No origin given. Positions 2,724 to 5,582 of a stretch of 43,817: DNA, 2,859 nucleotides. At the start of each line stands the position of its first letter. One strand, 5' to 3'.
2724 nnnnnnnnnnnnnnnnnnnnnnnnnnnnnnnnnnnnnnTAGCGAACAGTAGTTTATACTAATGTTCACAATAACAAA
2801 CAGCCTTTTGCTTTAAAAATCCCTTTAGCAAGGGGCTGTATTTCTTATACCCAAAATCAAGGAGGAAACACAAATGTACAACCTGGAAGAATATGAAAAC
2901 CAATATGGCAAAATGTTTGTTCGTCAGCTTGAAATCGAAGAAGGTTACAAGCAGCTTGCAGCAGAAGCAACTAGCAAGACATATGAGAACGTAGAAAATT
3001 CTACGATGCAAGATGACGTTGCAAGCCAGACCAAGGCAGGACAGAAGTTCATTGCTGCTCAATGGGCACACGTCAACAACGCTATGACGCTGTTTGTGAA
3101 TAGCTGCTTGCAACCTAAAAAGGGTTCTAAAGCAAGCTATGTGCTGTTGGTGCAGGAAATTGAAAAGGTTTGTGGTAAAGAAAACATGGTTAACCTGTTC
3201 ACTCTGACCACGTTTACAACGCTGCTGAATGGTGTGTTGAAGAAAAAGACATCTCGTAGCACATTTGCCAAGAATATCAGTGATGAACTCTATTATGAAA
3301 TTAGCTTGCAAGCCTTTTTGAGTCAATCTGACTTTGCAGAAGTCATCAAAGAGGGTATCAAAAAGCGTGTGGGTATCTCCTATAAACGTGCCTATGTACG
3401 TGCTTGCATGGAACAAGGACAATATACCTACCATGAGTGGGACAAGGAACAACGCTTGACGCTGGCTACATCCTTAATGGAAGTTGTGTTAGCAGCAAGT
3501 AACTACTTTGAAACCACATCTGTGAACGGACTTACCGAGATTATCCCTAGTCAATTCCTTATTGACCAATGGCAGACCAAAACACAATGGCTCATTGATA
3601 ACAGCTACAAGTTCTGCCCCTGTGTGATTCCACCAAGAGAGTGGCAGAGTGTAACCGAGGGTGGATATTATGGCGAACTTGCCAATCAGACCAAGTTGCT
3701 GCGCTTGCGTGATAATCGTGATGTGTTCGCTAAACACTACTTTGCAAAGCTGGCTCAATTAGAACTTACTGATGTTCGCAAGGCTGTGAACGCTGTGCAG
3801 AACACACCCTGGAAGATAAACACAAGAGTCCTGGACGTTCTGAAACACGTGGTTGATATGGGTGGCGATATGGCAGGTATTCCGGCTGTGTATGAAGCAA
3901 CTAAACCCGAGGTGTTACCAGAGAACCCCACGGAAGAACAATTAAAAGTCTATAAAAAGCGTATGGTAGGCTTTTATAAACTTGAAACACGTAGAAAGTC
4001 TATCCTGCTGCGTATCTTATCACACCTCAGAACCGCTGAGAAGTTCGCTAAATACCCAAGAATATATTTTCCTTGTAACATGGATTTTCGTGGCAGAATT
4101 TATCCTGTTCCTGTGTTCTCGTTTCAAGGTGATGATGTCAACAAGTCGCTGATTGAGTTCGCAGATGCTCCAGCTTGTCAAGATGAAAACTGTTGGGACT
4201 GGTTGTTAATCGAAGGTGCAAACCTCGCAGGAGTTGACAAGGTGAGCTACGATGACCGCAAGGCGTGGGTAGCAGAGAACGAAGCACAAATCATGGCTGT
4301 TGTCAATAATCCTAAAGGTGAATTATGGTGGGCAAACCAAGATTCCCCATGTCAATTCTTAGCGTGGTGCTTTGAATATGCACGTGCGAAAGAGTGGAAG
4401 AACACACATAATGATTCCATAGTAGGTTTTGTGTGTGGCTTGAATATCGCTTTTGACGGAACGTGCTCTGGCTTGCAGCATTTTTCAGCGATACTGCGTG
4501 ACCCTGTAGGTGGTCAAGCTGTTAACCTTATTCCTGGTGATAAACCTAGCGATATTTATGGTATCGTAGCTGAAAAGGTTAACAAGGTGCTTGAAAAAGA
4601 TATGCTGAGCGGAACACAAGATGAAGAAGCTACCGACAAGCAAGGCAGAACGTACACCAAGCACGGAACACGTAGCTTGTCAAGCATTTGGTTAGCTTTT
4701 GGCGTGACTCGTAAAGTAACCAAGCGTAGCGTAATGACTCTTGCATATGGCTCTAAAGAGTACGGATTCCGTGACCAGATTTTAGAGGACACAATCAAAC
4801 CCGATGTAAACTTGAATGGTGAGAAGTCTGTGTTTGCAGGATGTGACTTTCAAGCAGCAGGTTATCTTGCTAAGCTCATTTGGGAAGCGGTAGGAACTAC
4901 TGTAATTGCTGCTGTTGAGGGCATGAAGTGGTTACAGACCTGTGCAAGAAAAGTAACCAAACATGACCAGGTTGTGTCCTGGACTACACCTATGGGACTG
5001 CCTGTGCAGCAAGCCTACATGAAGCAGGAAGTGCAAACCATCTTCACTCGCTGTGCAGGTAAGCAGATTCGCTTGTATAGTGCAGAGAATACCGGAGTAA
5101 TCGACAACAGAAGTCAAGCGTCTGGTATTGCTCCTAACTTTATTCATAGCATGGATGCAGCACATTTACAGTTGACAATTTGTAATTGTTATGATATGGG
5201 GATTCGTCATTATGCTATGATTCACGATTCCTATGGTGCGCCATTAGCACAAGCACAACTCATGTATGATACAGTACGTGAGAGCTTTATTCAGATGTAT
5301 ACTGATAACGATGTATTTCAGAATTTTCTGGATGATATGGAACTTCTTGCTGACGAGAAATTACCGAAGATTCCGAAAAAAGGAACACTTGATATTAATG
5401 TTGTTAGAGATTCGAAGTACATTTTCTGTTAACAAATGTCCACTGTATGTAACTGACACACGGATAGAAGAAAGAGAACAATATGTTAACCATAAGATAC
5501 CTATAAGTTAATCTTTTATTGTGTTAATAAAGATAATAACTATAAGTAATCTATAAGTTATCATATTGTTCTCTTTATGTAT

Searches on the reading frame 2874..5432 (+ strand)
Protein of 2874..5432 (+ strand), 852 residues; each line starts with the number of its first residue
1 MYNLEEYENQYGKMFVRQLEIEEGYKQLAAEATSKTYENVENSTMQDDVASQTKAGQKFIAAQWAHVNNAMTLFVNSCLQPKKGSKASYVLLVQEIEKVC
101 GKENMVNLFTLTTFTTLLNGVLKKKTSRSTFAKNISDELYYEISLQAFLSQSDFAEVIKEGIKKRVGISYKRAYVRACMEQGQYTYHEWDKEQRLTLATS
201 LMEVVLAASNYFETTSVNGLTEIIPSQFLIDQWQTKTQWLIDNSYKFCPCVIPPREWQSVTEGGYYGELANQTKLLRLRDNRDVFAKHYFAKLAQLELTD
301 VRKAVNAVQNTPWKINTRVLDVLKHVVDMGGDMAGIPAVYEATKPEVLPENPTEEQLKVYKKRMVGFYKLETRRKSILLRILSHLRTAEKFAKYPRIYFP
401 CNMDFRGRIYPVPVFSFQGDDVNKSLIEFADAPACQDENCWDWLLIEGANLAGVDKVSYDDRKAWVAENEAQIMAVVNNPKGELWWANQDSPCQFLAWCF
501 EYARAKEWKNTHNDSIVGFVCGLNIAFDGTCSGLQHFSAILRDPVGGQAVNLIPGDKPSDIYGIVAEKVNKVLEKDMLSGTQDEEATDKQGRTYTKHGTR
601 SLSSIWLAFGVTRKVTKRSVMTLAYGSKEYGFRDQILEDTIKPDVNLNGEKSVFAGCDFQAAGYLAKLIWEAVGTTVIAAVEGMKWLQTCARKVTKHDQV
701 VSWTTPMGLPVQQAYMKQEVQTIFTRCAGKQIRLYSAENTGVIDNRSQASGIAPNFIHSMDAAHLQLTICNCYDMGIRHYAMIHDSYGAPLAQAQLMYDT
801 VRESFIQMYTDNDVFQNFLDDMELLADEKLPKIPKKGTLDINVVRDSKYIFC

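Call 10: search_protein_families(library=phrogs, proteins=[window:2874-5432:+], max_evalue=0.001)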
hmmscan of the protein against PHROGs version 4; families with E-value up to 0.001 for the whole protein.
window:2874-5432:+ (852 aa): 5 families
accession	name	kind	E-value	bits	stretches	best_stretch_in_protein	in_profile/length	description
phrog_414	-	DNA, RNA and nucleotide metabolism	3.6e-231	770.7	1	15-852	5-816/816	RNA polymerase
phrog_2166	-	DNA, RNA and nucleotide metabolism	2.9e-77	261.6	1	234-631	160-505/505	N4-like RNA polymerase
phrog_2051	-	DNA, RNA and nucleotide metabolism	4e-43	149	2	440-773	6-258/401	RNA polymerase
phrog_20599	-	DNA, RNA and nucleotide metabolism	1.6e-09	38.7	1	442-588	8-139/149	RNA polymerase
phrog_36028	-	DNA, RNA and nucleotide metabolism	2.6e-06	28.2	1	246-331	219-299/320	RNA polymerase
